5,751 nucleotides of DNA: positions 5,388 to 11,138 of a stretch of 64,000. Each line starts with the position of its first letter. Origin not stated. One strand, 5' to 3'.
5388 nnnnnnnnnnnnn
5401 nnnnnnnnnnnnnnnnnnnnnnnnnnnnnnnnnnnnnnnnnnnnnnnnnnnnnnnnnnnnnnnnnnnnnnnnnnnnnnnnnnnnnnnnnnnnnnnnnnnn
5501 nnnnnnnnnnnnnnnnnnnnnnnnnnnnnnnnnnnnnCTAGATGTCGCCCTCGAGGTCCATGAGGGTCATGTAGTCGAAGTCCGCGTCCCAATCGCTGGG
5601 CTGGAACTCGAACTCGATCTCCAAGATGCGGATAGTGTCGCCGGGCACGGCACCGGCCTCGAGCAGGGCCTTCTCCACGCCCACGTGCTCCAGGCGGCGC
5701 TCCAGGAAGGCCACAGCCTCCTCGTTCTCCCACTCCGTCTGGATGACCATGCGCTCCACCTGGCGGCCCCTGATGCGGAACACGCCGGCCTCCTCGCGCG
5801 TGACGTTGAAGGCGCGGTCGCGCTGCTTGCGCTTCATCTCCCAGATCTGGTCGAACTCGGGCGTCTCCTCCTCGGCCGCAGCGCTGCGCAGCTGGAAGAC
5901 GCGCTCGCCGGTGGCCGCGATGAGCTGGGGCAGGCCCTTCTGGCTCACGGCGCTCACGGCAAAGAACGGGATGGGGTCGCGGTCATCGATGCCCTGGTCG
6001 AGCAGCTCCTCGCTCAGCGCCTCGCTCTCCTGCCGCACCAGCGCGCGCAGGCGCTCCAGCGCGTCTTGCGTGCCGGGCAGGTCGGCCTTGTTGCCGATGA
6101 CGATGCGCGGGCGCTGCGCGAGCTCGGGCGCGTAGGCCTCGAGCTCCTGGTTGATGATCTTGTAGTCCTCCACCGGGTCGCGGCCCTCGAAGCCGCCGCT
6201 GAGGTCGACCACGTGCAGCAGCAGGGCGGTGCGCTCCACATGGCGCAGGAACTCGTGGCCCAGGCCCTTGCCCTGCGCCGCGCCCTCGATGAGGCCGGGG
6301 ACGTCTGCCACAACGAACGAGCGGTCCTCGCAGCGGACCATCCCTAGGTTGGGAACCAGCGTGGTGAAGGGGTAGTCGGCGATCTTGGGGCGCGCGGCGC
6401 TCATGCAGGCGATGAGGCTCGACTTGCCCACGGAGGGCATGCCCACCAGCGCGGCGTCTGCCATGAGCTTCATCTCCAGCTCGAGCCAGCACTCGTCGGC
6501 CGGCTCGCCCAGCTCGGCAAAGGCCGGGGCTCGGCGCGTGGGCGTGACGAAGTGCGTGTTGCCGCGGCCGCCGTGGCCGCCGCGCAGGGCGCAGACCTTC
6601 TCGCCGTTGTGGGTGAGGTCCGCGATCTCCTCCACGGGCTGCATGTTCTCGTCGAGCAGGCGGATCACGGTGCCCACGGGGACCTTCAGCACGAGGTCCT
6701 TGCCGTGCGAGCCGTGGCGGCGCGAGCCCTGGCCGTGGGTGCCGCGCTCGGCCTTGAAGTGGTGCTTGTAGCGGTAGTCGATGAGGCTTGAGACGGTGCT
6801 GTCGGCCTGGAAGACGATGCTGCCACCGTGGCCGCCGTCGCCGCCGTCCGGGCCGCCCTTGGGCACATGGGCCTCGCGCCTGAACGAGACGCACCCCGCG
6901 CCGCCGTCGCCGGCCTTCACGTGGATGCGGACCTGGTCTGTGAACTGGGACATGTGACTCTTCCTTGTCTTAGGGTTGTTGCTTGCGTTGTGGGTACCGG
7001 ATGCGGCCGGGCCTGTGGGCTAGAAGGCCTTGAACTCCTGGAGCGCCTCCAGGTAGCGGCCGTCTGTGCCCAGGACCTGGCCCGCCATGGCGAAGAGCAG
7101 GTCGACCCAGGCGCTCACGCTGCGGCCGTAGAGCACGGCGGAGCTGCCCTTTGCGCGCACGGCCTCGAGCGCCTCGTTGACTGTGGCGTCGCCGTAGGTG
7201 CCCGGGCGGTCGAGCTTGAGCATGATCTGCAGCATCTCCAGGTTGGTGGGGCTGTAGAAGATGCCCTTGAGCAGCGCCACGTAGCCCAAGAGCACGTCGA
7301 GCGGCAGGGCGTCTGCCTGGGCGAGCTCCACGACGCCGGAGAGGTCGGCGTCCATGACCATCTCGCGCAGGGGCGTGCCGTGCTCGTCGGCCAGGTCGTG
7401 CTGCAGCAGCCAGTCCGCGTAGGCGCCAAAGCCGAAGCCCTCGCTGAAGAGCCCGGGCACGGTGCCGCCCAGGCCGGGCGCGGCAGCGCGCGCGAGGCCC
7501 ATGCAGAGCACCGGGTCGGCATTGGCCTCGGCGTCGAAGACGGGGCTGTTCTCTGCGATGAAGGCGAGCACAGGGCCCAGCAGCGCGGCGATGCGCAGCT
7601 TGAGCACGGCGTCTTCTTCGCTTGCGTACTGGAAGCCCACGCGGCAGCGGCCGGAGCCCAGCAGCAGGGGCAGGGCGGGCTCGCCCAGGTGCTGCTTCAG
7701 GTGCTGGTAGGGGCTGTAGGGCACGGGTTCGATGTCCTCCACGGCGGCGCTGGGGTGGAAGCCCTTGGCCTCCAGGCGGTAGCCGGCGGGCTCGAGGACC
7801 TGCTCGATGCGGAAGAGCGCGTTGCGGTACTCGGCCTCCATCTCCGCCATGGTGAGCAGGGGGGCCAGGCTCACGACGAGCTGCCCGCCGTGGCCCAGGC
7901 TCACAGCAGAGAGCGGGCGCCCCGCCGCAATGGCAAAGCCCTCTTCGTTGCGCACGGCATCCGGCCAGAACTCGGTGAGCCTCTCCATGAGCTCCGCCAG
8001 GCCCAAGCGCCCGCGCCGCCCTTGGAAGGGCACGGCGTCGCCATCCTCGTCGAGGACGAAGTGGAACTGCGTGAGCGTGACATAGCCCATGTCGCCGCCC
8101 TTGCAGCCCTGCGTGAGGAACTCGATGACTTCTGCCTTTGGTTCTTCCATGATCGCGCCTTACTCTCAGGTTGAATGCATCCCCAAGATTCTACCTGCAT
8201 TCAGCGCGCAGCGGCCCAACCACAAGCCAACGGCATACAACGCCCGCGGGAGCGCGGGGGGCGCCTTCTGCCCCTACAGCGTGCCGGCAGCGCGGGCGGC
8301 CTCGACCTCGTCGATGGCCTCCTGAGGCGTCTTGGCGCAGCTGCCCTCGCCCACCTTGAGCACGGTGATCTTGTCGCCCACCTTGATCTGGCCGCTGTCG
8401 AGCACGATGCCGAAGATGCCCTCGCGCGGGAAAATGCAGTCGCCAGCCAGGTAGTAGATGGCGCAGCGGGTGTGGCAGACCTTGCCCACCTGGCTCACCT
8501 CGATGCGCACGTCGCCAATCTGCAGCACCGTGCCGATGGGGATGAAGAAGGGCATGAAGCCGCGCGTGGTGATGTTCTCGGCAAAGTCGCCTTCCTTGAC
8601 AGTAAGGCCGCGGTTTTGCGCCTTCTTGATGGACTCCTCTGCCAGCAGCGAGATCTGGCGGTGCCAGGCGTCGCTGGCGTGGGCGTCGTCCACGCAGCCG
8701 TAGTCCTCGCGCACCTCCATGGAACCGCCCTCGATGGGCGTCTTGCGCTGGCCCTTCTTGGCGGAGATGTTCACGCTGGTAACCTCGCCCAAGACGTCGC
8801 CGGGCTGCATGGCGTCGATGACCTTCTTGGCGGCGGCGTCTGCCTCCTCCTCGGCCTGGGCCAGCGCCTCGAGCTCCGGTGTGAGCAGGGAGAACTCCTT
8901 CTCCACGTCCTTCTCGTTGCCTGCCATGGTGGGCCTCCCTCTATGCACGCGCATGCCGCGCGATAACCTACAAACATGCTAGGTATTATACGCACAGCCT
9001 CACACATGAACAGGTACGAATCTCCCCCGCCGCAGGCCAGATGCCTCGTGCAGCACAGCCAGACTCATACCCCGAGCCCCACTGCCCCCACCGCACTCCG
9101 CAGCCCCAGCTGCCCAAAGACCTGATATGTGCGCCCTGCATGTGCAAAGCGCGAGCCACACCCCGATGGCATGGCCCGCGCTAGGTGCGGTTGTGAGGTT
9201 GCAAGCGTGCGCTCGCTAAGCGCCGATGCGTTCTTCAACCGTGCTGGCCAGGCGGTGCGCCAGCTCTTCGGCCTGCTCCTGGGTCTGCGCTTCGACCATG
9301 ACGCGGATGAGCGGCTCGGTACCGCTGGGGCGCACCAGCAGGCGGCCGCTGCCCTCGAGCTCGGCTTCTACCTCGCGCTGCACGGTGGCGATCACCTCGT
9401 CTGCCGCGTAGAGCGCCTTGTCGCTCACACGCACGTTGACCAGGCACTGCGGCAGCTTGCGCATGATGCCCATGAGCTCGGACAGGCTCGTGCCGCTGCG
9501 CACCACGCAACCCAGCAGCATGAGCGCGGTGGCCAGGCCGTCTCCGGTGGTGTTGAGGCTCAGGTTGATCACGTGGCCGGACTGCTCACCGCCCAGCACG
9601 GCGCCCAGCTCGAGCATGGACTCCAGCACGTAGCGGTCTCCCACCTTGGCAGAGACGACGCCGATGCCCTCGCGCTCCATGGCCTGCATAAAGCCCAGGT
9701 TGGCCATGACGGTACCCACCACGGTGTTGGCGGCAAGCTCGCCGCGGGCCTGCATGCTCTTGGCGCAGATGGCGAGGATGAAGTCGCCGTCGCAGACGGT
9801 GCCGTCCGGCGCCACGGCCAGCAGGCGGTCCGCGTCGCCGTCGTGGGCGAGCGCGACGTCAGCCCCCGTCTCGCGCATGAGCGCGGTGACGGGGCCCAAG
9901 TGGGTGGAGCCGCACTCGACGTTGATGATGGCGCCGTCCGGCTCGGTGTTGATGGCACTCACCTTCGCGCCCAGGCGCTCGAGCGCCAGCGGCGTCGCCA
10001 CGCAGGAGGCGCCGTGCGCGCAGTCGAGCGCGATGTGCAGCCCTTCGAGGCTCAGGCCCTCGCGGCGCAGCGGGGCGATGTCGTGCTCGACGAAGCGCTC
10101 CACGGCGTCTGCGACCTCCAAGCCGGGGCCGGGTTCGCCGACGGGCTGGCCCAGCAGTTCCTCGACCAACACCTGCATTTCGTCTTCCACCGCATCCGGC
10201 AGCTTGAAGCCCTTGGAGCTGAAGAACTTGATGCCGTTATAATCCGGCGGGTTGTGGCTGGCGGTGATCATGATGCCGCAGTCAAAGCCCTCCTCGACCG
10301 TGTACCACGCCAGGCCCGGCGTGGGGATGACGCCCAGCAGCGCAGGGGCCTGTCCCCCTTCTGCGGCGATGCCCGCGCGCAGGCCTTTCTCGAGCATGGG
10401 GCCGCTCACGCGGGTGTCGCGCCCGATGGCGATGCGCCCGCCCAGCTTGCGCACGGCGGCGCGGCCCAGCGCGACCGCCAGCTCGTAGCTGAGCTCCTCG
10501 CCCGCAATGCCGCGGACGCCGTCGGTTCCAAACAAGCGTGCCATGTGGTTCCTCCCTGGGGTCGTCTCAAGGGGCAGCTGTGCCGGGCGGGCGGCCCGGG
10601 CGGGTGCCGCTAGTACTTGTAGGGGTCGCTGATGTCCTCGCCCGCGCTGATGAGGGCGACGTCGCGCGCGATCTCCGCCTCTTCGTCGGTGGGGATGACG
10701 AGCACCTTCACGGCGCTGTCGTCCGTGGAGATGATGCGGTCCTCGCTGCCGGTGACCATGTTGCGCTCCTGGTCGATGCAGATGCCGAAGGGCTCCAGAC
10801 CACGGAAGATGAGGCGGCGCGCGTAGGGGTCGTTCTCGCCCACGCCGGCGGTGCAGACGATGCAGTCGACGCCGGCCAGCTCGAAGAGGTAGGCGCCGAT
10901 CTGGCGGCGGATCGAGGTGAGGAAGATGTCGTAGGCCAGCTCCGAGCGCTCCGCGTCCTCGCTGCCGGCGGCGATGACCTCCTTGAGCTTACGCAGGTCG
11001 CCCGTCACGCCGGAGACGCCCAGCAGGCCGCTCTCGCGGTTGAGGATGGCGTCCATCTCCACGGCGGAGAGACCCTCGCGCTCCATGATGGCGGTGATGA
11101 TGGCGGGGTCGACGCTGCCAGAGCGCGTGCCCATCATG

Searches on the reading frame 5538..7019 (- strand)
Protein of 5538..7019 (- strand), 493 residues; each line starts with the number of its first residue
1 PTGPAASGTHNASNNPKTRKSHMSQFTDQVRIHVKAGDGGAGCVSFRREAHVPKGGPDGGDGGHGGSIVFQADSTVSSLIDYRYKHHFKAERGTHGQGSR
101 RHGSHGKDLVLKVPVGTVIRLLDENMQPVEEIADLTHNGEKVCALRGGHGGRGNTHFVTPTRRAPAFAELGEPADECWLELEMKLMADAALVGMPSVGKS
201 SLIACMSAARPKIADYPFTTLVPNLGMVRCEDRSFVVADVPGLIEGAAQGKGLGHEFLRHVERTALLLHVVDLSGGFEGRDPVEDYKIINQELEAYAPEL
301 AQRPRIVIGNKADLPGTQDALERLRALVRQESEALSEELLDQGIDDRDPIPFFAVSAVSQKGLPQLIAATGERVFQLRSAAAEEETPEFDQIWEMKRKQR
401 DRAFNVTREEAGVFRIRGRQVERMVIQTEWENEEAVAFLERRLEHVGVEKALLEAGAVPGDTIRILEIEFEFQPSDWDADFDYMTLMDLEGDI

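Call 39: search_protein_families(library=pfam, proteins=[window:5538-7019:-], max_evalue=0.00001)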
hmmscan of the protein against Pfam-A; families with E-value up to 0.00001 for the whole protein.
window:5538-7019:- (493 aa): 4 families
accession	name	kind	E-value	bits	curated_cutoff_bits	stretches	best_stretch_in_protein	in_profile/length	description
PF01018.28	GTP1_OBG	-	6.3e-60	201.7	27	1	28-185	2-155/155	GTP1/OBG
PF01926.29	MMR_HSR1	-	1.8e-24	86.4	21.9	1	189-311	2-113/113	50S ribosome-binding GTPase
PF09269.16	DUF1967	-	3.1e-22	78.8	27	1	404-472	1-70/70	Domain of unknown function (DUF1967)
PF02421.24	FeoB_N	-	1.7e-07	31.3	27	1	189-272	3-87/156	Ferrous iron transport protein B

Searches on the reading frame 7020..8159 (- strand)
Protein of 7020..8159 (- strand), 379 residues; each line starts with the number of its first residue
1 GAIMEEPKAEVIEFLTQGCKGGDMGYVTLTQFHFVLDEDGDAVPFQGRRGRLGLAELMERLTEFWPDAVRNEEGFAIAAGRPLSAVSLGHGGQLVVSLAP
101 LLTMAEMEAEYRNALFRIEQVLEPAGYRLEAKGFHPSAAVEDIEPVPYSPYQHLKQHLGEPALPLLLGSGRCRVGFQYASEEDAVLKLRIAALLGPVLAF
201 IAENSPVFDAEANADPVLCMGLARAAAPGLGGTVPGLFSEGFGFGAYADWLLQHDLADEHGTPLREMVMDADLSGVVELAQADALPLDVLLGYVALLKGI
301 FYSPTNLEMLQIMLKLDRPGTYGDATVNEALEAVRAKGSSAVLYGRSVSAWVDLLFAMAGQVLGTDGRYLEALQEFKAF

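Call 39: search_protein_families(library=pfam, proteins=[window:7020-8159:-], max_evalue=0.00001)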
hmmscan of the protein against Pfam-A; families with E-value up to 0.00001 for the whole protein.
window:7020-8159:- (379 aa): 1 family
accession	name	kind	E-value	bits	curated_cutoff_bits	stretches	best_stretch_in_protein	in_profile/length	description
PF04107.18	GCS2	-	9.1e-11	42.1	21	1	84-284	37-238/291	Glutamate-cysteine ligase family 2(GCS2)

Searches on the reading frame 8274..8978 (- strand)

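Call 39: search_protein_families(library=pfam, proteins=[window:8274-8978:-], max_evalue=0.00001)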
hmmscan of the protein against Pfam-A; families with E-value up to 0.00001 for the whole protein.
window:8274-8978:- (234 aa): 1 family
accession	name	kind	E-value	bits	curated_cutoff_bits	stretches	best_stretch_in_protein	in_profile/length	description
PF03473.23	MOSC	-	2.6e-09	37.6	22.7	1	104-205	7-120/120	MOSC domain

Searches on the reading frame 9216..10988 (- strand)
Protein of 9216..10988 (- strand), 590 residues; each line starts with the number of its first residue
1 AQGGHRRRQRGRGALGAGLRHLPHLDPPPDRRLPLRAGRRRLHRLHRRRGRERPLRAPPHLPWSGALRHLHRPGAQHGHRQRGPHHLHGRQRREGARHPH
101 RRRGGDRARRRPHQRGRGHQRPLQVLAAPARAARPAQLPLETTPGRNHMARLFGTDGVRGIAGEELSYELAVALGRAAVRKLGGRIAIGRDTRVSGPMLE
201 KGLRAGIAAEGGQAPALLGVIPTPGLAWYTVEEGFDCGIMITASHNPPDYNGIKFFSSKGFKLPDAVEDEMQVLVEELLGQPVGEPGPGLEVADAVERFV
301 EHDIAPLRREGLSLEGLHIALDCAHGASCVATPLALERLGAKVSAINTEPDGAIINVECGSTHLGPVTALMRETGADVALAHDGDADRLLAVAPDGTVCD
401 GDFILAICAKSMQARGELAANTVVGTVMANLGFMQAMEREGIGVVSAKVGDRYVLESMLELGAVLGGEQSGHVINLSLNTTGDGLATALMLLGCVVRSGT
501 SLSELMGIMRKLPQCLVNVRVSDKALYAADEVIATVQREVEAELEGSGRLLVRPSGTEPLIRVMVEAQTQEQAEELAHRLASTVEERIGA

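Call 39: search_protein_families(library=pfam, proteins=[window:9216-10988:-], max_evalue=0.00001)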
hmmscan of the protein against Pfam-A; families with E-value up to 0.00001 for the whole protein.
window:9216-10988:- (590 aa): 4 families
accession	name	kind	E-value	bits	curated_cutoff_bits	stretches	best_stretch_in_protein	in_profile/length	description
PF02878.22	PGM_PMM_I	-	2.4e-35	121.7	22.5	1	151-275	2-131/138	Phosphoglucomutase/phosphomannomutase, alpha/beta/alpha domain I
PF02880.22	PGM_PMM_III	-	8.9e-32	110.1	20.7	1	400-510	1-113/115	Phosphoglucomutase/phosphomannomutase, alpha/beta/alpha domain III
PF00408.26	PGM_PMM_IV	-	4.9e-21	75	23.1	1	516-581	1-66/68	Phosphoglucomutase/phosphomannomutase, C-terminal domain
PF02879.22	PGM_PMM_II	-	3.3e-14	53.7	29.3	1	312-396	16-103/103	Phosphoglucomutase/phosphomannomutase, alpha/beta/alpha domain II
